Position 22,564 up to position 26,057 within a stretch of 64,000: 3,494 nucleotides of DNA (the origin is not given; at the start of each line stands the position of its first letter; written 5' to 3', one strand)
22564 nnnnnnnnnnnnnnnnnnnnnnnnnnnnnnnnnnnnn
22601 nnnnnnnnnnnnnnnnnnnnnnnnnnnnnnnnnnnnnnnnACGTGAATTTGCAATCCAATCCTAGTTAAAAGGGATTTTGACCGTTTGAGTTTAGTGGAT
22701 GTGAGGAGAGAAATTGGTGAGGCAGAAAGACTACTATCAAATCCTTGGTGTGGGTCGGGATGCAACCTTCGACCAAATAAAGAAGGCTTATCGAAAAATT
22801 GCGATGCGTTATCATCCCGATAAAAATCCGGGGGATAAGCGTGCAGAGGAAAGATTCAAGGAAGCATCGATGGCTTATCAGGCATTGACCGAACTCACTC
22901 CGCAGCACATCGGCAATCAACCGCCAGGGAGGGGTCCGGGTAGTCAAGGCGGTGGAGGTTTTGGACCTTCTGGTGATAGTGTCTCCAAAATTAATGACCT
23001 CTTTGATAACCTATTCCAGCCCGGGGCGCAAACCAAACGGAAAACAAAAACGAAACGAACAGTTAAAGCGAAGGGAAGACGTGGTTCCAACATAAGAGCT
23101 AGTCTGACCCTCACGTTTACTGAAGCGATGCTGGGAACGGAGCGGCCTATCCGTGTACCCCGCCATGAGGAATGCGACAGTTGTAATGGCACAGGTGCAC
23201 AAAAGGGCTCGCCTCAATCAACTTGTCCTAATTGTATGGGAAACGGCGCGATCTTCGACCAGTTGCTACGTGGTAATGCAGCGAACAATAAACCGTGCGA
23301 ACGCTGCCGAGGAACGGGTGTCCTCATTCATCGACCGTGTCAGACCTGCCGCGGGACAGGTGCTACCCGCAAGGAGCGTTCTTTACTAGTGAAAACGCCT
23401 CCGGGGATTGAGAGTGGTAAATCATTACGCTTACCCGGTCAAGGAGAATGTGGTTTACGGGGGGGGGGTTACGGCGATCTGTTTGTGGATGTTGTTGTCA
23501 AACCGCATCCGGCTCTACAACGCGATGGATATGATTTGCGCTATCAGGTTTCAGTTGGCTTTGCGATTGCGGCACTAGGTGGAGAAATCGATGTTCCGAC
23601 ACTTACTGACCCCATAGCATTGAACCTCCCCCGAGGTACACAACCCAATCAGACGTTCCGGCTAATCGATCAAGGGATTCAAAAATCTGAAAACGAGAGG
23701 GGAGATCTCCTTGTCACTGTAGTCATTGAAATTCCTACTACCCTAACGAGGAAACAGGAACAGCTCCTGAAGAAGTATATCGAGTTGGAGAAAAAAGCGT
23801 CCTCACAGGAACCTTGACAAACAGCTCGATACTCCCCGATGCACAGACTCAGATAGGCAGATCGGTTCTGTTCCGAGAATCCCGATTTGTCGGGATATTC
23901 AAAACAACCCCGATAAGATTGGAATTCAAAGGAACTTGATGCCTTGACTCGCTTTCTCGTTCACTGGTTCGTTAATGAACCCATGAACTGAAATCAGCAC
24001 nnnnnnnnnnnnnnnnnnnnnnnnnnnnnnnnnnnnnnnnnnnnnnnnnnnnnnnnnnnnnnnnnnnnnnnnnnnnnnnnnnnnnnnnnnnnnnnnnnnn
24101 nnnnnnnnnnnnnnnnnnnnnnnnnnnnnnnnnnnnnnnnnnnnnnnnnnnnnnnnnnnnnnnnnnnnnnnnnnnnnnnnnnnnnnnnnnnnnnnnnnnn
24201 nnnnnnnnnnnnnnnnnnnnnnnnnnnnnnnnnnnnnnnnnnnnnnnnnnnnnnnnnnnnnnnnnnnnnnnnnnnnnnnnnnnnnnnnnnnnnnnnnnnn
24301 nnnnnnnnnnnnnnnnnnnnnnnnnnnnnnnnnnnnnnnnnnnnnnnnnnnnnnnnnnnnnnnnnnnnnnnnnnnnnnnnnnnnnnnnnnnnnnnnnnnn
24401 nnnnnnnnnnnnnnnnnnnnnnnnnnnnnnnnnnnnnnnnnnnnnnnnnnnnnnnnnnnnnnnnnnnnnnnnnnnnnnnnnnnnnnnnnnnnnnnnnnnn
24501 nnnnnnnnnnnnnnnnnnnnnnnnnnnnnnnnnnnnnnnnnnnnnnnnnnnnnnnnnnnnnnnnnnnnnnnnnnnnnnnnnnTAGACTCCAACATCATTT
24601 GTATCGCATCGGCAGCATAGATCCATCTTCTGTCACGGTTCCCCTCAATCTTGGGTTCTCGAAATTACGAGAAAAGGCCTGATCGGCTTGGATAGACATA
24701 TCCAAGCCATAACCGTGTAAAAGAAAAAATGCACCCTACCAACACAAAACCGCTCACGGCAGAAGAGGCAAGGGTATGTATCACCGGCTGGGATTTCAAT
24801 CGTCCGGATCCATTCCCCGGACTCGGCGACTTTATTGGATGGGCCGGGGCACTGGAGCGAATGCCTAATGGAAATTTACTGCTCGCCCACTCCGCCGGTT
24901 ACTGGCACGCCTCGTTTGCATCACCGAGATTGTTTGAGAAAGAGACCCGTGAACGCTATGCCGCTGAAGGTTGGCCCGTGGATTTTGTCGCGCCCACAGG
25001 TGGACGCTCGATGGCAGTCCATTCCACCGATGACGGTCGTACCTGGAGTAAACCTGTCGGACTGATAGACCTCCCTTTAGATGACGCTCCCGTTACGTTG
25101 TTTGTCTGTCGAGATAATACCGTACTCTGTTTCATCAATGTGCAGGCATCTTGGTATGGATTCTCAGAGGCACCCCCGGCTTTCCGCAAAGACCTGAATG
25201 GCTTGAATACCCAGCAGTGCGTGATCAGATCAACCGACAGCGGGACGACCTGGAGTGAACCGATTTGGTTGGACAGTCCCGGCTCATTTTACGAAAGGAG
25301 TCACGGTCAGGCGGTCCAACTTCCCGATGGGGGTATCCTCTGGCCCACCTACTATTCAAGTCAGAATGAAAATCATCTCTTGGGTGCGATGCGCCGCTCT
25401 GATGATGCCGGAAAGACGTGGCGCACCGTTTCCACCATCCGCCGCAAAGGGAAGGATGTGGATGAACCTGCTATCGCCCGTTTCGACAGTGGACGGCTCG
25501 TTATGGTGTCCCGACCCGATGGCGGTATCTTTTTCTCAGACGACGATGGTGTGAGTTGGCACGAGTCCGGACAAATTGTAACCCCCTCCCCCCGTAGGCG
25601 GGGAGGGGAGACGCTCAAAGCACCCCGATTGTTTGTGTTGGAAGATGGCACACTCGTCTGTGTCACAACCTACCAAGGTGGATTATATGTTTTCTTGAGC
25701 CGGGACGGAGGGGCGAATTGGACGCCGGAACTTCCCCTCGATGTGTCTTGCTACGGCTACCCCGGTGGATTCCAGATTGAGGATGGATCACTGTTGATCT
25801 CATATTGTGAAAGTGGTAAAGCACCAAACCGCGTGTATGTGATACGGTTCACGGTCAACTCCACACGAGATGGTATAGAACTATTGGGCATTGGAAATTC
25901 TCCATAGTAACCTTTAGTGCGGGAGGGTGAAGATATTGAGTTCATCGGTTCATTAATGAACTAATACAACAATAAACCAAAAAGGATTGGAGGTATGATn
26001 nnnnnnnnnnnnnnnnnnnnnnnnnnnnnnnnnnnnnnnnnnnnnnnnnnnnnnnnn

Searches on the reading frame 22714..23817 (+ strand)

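Call 90: search_protein_families(library=pfam, proteins=[window:22714-23817:+], max_evalue=0.00001)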
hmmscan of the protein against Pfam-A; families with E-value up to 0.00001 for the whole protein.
window:22714-23817:+ (367 aa): 3 families
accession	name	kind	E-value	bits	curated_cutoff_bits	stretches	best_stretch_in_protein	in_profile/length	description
PF01556.23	DnaJ_C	-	8.2e-40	136.8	26.6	1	127-341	1-152/152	DnaJ C terminal domain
PF00226.36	DnaJ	-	4.1e-22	78.5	27.8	1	6-60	1-55/63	DnaJ domain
PF00684.25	DnaJ_CXXCXGXG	-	1.9e-12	47.7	32.7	1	154-216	1-65/65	DnaJ central domain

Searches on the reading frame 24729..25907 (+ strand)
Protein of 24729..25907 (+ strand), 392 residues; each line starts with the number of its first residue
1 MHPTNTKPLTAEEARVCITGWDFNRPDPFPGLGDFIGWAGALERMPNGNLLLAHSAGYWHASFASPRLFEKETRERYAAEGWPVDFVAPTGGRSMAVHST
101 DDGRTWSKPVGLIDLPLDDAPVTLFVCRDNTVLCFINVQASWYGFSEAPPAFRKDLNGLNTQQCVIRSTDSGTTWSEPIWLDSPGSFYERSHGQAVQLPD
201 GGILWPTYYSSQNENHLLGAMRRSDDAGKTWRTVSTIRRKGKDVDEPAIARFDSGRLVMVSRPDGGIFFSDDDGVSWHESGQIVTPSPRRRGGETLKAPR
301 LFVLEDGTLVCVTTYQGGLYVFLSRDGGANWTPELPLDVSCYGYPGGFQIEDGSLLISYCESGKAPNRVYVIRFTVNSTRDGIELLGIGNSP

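Call 90: search_protein_families(library=pfam, proteins=[window:24729-25907:+], max_evalue=0.00001)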
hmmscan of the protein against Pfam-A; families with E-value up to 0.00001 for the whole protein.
window:24729-25907:+ (392 aa): 4 families
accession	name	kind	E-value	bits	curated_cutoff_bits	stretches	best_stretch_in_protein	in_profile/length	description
PF13088.12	BNR_2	-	1.3e-23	84.2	31.4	1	125-355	57-275/277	BNR repeat-like domain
PF13859.12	BNR_3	-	3.4e-09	37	27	1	122-281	62-214/308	BNR repeat-like domain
PF02012.26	BNR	-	6.6e-09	34.9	27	0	98-108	2-12/12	BNR/Asp-box repeat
PF15902.12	Sortilin-Vps10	-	5.2e-07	29.2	33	0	222-280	4-60/446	Sortilin, neurotensin receptor 3,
